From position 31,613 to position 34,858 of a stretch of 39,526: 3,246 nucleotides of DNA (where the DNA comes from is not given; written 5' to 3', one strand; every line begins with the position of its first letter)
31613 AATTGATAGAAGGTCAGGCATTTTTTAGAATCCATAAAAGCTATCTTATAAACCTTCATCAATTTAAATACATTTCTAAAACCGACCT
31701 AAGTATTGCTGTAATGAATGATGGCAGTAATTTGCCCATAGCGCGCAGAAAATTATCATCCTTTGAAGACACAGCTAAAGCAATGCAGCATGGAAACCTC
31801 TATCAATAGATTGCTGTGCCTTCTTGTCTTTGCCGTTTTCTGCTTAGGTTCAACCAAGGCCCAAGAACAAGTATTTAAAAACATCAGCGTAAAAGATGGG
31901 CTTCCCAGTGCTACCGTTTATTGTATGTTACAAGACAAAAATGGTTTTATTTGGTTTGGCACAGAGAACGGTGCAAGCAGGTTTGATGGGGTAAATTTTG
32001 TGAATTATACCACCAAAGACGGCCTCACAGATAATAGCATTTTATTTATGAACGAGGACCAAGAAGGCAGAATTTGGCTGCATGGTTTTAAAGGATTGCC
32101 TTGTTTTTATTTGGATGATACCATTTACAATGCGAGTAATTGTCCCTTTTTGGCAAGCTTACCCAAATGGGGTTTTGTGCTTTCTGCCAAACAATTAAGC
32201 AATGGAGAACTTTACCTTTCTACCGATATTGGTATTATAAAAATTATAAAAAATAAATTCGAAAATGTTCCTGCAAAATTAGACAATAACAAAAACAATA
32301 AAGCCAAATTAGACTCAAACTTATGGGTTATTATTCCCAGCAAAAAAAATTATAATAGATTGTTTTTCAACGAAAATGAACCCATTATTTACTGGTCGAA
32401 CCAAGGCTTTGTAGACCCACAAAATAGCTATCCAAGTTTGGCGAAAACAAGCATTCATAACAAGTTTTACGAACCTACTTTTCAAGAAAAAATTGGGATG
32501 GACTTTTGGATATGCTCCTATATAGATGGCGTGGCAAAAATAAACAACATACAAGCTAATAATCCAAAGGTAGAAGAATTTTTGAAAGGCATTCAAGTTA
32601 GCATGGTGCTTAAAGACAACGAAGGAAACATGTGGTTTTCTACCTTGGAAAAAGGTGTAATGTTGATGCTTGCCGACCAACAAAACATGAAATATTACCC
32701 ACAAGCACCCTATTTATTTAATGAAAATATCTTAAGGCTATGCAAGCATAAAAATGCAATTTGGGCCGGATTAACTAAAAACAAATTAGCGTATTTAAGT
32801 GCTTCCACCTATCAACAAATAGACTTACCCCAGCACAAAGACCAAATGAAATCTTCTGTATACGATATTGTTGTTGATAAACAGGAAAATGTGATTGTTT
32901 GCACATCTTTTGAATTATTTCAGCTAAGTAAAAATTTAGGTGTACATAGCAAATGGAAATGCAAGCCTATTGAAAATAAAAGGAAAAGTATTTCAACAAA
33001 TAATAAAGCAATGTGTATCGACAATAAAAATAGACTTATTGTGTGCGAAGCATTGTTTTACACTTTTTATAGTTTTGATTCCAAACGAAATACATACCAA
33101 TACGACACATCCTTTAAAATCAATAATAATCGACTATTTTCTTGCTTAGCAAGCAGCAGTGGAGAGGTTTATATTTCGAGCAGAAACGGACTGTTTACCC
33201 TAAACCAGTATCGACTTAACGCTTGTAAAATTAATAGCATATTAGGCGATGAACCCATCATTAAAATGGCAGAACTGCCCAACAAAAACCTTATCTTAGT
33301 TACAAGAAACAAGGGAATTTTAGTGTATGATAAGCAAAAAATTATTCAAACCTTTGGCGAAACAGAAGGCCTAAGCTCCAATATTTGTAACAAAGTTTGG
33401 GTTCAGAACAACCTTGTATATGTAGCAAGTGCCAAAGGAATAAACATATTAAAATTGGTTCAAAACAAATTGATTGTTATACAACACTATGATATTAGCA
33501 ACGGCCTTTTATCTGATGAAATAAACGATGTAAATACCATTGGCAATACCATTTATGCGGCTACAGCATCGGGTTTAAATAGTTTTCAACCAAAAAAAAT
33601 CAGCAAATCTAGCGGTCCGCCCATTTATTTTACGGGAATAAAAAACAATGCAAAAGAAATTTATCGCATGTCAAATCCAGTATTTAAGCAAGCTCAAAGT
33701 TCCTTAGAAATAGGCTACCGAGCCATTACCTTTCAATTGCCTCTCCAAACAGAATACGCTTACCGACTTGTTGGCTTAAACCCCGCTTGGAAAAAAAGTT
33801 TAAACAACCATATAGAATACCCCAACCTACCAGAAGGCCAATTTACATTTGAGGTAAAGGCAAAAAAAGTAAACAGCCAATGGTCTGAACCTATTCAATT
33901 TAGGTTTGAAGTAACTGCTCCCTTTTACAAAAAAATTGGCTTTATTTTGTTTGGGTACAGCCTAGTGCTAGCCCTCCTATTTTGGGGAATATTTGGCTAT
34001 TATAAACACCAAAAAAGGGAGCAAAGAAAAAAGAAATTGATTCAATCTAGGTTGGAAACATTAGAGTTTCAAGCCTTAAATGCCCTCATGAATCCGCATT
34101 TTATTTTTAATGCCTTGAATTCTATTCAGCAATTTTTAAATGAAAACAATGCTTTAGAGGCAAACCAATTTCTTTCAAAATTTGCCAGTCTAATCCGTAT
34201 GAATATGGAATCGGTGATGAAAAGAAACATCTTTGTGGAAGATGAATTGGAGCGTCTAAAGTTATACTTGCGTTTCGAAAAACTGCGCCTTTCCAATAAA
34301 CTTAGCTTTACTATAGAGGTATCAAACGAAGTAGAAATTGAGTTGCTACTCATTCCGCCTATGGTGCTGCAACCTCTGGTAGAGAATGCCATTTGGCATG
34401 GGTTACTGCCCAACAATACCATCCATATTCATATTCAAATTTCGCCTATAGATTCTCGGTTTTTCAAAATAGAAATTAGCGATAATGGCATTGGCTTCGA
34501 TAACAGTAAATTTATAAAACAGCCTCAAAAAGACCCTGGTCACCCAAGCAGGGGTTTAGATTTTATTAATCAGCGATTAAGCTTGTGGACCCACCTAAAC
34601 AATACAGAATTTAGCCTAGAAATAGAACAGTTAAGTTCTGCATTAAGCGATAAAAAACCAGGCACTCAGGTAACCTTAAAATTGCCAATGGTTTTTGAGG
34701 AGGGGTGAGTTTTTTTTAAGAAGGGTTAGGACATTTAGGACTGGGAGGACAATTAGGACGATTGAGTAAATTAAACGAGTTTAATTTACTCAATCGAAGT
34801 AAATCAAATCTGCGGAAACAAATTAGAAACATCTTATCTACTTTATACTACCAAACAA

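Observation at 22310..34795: Candidate uncharacterised envelope or cell-surface system: OM barrel + 1624-aa orphan protein + 6xFN3 protein, co-transcribed with its own LytTR two-component pair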

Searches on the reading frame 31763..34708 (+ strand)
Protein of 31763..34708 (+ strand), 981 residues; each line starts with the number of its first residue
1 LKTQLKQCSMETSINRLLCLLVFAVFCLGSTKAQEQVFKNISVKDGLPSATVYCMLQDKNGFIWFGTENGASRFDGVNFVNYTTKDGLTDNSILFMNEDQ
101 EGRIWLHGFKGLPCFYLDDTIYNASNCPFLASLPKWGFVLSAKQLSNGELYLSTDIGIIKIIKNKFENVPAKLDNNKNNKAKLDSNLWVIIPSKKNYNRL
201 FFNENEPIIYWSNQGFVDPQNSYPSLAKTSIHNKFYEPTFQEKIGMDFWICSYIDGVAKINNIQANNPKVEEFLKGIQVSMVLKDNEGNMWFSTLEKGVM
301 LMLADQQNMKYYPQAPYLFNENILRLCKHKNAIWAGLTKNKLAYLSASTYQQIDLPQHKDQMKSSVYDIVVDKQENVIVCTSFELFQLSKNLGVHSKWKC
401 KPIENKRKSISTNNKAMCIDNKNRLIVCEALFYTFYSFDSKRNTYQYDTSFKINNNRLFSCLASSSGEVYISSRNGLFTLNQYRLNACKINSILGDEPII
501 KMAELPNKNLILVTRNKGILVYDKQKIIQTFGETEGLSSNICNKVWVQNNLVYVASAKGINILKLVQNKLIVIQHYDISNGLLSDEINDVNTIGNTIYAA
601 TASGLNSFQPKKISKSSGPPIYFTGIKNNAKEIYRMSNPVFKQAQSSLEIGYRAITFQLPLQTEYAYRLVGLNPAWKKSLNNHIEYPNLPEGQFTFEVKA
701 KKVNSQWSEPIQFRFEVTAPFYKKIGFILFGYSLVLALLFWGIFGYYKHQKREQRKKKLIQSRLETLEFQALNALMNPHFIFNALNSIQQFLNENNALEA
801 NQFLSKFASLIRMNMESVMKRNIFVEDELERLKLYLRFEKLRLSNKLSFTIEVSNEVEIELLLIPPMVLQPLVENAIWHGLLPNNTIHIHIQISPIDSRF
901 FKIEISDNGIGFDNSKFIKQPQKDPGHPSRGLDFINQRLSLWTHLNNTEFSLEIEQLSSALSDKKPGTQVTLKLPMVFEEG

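Call 4: search_protein_families(library=pfam, proteins=[window:31763-34708:+], max_evalue=0.01)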
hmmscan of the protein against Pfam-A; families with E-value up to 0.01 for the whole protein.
window:31763-34708:+ (981 aa): 5 families
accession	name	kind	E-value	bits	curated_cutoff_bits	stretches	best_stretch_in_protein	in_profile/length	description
PF07494.17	Reg_prop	-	1.1e-16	59.2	20.4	1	46-69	1-24/24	Two component regulator propeller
PF06580.19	His_kinase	-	3.2e-16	59.8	25.2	1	768-847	2-81/81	Histidine kinase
PF07495.19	Y_Y_Y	-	1.9e-13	50.6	26.6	1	657-717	2-62/65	Y_Y_Y domain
PF02518.31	HATPase_c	-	4.1e-05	24.4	26.4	1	868-976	9-109/111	Histidine kinase-, DNA gyrase B-, and HSP90-like ATPase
PF14163.11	SieB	-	0.0073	16.4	26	0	728-775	39-86/147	Super-infection exclusion protein B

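Call 5: search_protein_families(library=ncbifam, proteins=[window:31763-34708:+], max_evalue=1)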
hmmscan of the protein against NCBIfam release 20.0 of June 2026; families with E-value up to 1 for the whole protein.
window:31763-34708:+ (981 aa): 3 families
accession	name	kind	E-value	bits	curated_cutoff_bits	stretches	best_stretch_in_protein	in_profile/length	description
NF052228.1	T9SS_PorZ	equivalog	6.2e-11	41.5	260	4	25-77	505-559/757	type IX secretion system anionic LPS delivery protein PorZ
TIGR01925.2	spIIAB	equivalog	0.0066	16.3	135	1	872-921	45-93/137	anti-sigma F factor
NF003144.0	PRK04069.1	equivalog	0.051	13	145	0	873-920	51-97/161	anti-sigma B factor RsbW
